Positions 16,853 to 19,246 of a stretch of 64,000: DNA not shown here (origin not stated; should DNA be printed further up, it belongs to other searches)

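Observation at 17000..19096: XRE helix-turn-helix domain fused to an apparently catalytically intact GH51-type glycosidase (possible trigger enzyme or one-component sugar sensor)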

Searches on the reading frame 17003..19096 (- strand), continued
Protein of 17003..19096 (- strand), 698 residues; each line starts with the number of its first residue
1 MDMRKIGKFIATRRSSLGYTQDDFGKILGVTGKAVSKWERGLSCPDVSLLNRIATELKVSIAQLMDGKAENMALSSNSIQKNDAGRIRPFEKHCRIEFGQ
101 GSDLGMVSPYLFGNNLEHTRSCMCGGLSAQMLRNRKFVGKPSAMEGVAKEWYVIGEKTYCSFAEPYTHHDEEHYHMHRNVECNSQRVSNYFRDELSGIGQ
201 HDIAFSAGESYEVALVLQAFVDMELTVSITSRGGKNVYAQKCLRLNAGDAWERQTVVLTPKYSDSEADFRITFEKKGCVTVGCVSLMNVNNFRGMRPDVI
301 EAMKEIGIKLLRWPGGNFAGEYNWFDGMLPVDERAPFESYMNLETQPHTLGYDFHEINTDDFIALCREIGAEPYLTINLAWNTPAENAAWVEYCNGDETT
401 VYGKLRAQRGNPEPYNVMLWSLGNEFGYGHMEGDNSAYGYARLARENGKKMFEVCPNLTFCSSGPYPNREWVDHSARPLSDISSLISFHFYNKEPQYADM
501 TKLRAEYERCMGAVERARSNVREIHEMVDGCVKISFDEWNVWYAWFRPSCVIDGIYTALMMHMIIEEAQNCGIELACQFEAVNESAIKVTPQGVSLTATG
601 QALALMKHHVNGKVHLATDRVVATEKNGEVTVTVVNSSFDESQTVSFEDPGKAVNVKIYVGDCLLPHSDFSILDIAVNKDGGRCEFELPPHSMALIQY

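Call 48: find_encoding_contigs(protein=P0001, flank=6000, max_places=1)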
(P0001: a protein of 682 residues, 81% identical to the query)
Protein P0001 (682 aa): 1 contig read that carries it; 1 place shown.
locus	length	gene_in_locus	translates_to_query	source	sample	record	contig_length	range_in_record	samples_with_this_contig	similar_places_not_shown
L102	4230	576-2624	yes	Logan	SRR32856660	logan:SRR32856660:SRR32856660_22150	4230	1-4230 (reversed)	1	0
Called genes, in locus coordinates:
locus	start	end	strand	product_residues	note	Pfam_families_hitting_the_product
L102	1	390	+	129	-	?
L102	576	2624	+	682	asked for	PF01381:HTH_3, PF22848:ASD1_dom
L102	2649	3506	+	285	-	PF01261:AP_endonuc_2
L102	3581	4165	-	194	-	-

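Call 70: predict_structure(alignment_id=A3)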
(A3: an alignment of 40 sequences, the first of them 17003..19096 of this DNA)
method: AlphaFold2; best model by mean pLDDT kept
length: 698 residues; sequences in the alignment: 40
mean_pLDDT: 92.1   pTM: 0.86
mean pLDDT of the five models: 92.1, 91.5, 90.8, 90.6, 90.5
residues with pLDDT >= 90: 547; 70-90: 123; 50-70: 17; < 50: 11
segments of 3 or more residues with pLDDT < 50: 71-79
pLDDT, mean of each block of 10 residues (from residue 1): 90 92 96 97 88 84 79 43 64 84 88 85 90 95 93 96 95 88 96 95 96 97 97 95 96 97 97 96 97 97 98 85 92 91 76 91 98 96 97 98 97 98 88 88 97 98 94 96 96 90 94 94 94 95 84 97 96 95 92 95 98 94 95 97 92 91 95 89 91 96
secondary structure, 60 per line:
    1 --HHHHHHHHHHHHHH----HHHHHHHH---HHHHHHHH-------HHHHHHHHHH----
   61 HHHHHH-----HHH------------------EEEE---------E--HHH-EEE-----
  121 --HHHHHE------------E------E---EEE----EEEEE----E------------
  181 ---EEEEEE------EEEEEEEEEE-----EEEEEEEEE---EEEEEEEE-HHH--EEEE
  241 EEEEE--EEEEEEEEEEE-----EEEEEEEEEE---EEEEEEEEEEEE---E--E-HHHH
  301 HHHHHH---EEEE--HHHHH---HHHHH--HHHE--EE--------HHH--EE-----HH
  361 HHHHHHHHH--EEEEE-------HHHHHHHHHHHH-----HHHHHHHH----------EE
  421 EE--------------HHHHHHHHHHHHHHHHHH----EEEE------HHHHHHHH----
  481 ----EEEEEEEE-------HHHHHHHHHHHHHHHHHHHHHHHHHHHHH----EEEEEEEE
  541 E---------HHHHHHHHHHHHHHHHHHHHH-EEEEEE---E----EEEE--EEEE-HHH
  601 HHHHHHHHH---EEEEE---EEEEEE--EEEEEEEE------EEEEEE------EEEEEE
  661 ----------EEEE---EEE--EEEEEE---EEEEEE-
elements in order (helices of 4 or more, strands of 3 or more residues): H3-16 H21-28 H32-39 H47-56 H61-66 E93-96 E113-115 H123-127 E152-154 E159-163 E184-189 E196-205 E211-219 E223-230 E237-245 E248-258 E264-273 E277-288 H297-306 E310-313 H316-320 H324-328 H359-369 E372-376 H384-395 H401-408 E419-422 H437-454 E459-462 H469-476 E485-492 H500-528 E533-541 H551-571 E573-578 E587-590 E593-596 H598-609 E613-617 E621-626 E629-636 E643-648 E655-660 E671-674 E678-680 E683-688 E692-697

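Call 72: fold_search(model_id=the predicted structure, library=pdb)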
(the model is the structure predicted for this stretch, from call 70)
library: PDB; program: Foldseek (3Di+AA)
matches with E <= 10: 1815; with E <= 0.001: 541
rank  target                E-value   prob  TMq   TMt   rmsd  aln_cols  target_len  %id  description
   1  6zps_AAA              1.9e-32  1.00  0.64  0.71   5.4       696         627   14  Structure of Unliganded MgGH51 a-L-Arabinofuranosidase Crystal Type 3 Collected at 2.75 A (released 2020-11-11)
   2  3ug3_C                7.0e-32  1.00  0.49  0.70   5.3       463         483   28  Crystal structure of alpha-L-arabinofuranosidase from Thermotoga maritima ligand free form (released 2012-03-07)
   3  3ug4_C                1.4e-31  1.00  0.50  0.71   4.8       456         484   28  Crystal structure of alpha-L-arabinofuranosidase from Thermotoga maritima arabinose complex (released 2012-03-07)
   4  4atw_A                2.2e-31  1.00  0.50  0.72   5.3       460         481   28  The crystal structure of Arabinofuranosidase (released 2012-05-23)
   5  3ug3_D                3.3e-31  1.00  0.50  0.71   4.7       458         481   28  Crystal structure of alpha-L-arabinofuranosidase from Thermotoga maritima ligand free form (released 2012-03-07)
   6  3ug3_A                7.3e-31  1.00  0.49  0.70   5.3       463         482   28  Crystal structure of alpha-L-arabinofuranosidase from Thermotoga maritima ligand free form (released 2012-03-07)
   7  3s2c_J                1.3e-30  1.00  0.50  0.72   5.7       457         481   28  Structure of the thermostable GH51 alpha-L-arabinofuranosidase from Thermotoga petrophila RKU-1 (released 2012-02-01)
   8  1pz3_A                4.6e-30  1.00  0.50  0.68   4.1       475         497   21  Crystal structure of a family 51 (GH51) alpha-L-arabinofuranosidase from Geobacillus stearothermophilus T6 (released 2003-10-07)
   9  3s2c_A                5.2e-30  1.00  0.51  0.72   4.7       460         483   28  Structure of the thermostable GH51 alpha-L-arabinofuranosidase from Thermotoga petrophila RKU-1 (released 2012-02-01)
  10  1pz2_A                5.7e-29  1.00  0.50  0.69   3.6       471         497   20  Crystal structure of a transient covalent reaction intermediate of a family 51 alpha-L-arabinofuranosidase (released 2003-10-07)
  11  6zt9_C                6.8e-29  1.00  0.51  0.71   4.2       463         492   20  X-ray structure of mutated arabinofuranosidase (released 2021-02-10)
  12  2vrq_A                8.5e-29  1.00  0.51  0.70   4.4       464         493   20  STRUCTURE OF AN INACTIVE MUTANT OF ARABINOFURANOSIDASE FROM THERMOBACILLUS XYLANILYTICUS IN COMPLEX WITH A PENTASACCHA (released 2008-07-01)
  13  6sxu_AAA              1.1e-28  1.00  0.50  0.69   4.0       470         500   21  GH51 a-l-arabinofuranosidase soaked with cyclic sulfate inhibitor (released 2020-02-26)
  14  6sxv_A                1.2e-28  1.00  0.51  0.70   3.4       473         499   21  GH51 a-l-arabinofuranosidase soaked with aziridine inhibitor (released 2020-02-26)
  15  2vrk_A                1.4e-28  1.00  0.50  0.70   4.5       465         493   20  Structure of a seleno-methionyl derivative of wild type arabinofuranosidase from Thermobacillus xylanilyticus (released 2008-07-01)
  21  2c7f_B                5.3e-28  1.00  0.51  0.71   3.1       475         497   20  The Structure of a family 51 arabinofuranosidase, Araf51, from Clostridium thermocellum in complex with 1,5-alpha-L-Ar (released 2005-12-14)
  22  2c7f_D                1.2e-27  1.00  0.50  0.69   5.0       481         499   20  The Structure of a family 51 arabinofuranosidase, Araf51, from Clostridium thermocellum in complex with 1,5-alpha-L-Ar (released 2005-12-14)
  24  2c7f_A                1.4e-27  1.00  0.51  0.71   3.3       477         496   20  The Structure of a family 51 arabinofuranosidase, Araf51, from Clostridium thermocellum in complex with 1,5-alpha-L-Ar (released 2005-12-14)
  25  2c7f_F                1.5e-27  1.00  0.51  0.71   3.1       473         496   21  The Structure of a family 51 arabinofuranosidase, Araf51, from Clostridium thermocellum in complex with 1,5-alpha-L-Ar (released 2005-12-14)
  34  2c7f_E                9.3e-27  1.00  0.51  0.72   3.2       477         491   20  The Structure of a family 51 arabinofuranosidase, Araf51, from Clostridium thermocellum in complex with 1,5-alpha-L-Ar (released 2005-12-14)
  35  2c7f_C                1.0e-26  1.00  0.50  0.70   4.9       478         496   20  The Structure of a family 51 arabinofuranosidase, Araf51, from Clostridium thermocellum in complex with 1,5-alpha-L-Ar (released 2005-12-14)
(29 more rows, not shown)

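Call 74: find_encoding_contigs(protein=P0007, flank=10000, max_places=1)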
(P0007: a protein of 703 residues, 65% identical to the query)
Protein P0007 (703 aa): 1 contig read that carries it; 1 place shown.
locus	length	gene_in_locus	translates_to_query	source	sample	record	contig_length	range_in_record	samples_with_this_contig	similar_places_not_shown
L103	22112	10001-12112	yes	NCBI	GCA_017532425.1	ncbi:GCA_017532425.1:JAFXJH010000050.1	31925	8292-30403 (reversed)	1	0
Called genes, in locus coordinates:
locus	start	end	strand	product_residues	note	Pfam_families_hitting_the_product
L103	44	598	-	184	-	-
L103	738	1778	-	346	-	PF12833:HTH_18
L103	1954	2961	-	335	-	PF01208:URO-D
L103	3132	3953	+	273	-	PF00702:Hydrolase (faint), PF08282:Hydrolase_3, PF05116:S6PP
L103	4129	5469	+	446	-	PF01595:CNNM, PF00571:CBS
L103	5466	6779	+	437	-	PF01595:CNNM, PF00571:CBS (weak), PF03471:CorC_HlyC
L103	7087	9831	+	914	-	PF02837:Glyco_hydro_2_N, PF13364:BetaGal_ABD2 (faint), PF22666:Glyco_hydro_2_N2 (weak), PF00703:Glyco_hydro_2, PF02836:Glyco_hydro_2_C, PF16355:DUF4982, PF18565:Glyco_hydro2_C5 (weak)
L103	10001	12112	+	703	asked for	PF01381:HTH_3, PF12844:HTH_19 (weak), PF22848:ASD1_dom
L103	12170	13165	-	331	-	PF00248:Aldo_ket_red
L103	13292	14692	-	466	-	-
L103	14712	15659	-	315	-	PF00701:DHDPS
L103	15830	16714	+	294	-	PF02311:AraC_binding, PF07883:Cupin_2 (weak), PF12833:HTH_18, PF00165:HTH_AraC (weak)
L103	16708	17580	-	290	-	PF10114:PocR, PF12833:HTH_18, PF00165:HTH_AraC (weak)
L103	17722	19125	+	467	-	PF02952:Fucose_iso_C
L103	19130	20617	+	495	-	PF00370:FGGY_N, PF02782:FGGY_C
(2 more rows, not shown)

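Call 75: find_encoding_contigs(protein=P0073, flank=10000, max_places=1)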
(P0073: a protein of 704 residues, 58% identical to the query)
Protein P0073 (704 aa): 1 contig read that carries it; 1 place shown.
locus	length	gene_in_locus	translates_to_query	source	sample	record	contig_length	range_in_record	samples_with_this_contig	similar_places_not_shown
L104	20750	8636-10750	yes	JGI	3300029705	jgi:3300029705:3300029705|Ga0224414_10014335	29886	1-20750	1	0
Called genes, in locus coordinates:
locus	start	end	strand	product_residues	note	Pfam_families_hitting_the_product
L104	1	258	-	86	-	?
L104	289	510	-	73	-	-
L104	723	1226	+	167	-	PF00149:Metallophos (weak), PF12850:Metallophos_2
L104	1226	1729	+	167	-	-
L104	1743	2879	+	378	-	PF00248:Aldo_ket_red, PF13746:Fer4_18 (faint), PF13187:Fer4_9, PF13534:Fer4_17 (faint)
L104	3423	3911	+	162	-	-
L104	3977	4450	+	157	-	-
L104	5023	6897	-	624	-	PF01134:GIDA, PF07992:Pyr_redox_2 (weak), PF12831:FAD_oxidored, PF21680:GIDA_C_1st, PF13932:SAM_GIDA_C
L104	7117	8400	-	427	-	PF12897:Asp_aminotransf, PF00155:Aminotran_1_2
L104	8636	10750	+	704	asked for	PF01381:HTH_3, PF22848:ASD1_dom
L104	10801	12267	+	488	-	-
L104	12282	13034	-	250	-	PF01183:Glyco_hydro_25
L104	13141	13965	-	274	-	PF04951:Peptidase_M55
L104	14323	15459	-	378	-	PF00248:Aldo_ket_red, PF13187:Fer4_9, PF13534:Fer4_17 (faint)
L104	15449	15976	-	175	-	-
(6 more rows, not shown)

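Call 76: find_encoding_contigs(protein=P0081, flank=10000, max_places=1)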
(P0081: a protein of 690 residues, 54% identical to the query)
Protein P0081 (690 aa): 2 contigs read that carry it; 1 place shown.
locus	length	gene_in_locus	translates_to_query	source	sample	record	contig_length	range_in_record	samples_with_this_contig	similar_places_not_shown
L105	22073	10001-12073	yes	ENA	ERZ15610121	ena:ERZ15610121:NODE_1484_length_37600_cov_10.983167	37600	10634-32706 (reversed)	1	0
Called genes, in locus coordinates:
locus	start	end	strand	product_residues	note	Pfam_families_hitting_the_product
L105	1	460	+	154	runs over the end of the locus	-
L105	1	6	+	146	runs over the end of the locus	-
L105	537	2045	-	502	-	PF08245:Mur_ligase_M, PF02875:Mur_ligase_C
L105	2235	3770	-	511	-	PF13541:ChlI, PF05362:Lon_C (faint), PF00158:Sigma54_activat (faint), PF00493:MCM (faint), PF01078:Mg_chelatase, PF07728:AAA_5, PF13335:Mg_chelatase_C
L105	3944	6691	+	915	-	PF07517:SecA_DEAD, PF00270:DEAD (faint), PF01043:SecA_PP_bind, PF21090:P-loop_SecA, PF07516:SecA_SW, PF02810:SEC-C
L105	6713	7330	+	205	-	PF00702:Hydrolase, PF13419:HAD_2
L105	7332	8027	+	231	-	PF02527:GidB, PF13847:Methyltransf_31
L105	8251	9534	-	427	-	PF01471:PG_binding_1, PF01476:LysM, PF23457:LysM2_NFP (faint), PF00246:Peptidase_M14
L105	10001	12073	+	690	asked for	PF01381:HTH_3, PF22848:ASD1_dom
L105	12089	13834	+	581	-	PF02065:Melibiase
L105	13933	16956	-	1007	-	PF00005:ABC_tran, PF02687:FtsX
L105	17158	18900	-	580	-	PF00224:PK, PF03328:HpcH_HpaI (weak), PF02887:PK_C, PF00391:PEP-utilizers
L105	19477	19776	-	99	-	-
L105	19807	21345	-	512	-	PF02142:MGS, PF01808:AICARFT_IMPCHas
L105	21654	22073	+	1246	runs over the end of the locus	PF04563:RNA_pol_Rpb2_1, PF04561:RNA_pol_Rpb2_2, PF04565:RNA_pol_Rpb2_3, PF10385:RNA_pol_Rpb2_45, PF00562:RNA_pol_Rpb2_6, PF04560:RNA_pol_Rpb2_7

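Call 77: find_encoding_contigs(protein=P0086, flank=10000, max_places=1)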
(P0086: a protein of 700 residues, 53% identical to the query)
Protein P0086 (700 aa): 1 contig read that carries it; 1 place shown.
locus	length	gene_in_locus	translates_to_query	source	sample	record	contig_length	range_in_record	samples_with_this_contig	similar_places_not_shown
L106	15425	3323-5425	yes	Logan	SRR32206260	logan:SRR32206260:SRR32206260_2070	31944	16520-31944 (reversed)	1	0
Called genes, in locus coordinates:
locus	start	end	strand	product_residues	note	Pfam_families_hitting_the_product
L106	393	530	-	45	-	-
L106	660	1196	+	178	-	PF00583:Acetyltransf_1, PF13673:Acetyltransf_10 (weak), PF13508:Acetyltransf_7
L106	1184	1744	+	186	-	-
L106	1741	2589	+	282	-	-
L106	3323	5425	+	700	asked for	PF01381:HTH_3, PF22848:ASD1_dom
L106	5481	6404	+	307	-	PF04616:Glyco_hydro_43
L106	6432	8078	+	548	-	PF01547:SBP_bac_1, PF13416:SBP_bac_8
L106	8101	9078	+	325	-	PF00528:BPD_transp_1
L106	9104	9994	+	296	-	PF00528:BPD_transp_1 (weak)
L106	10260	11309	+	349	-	-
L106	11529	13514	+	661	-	PF26549:Tricorn_N (weak), PF05448:AXE1 (weak), PF00326:Peptidase_S9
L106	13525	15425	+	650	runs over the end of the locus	PF26549:Tricorn_N (weak), PF26550:Tricorn_2nd (faint), PF01738:DLH (faint), PF00326:Peptidase_S9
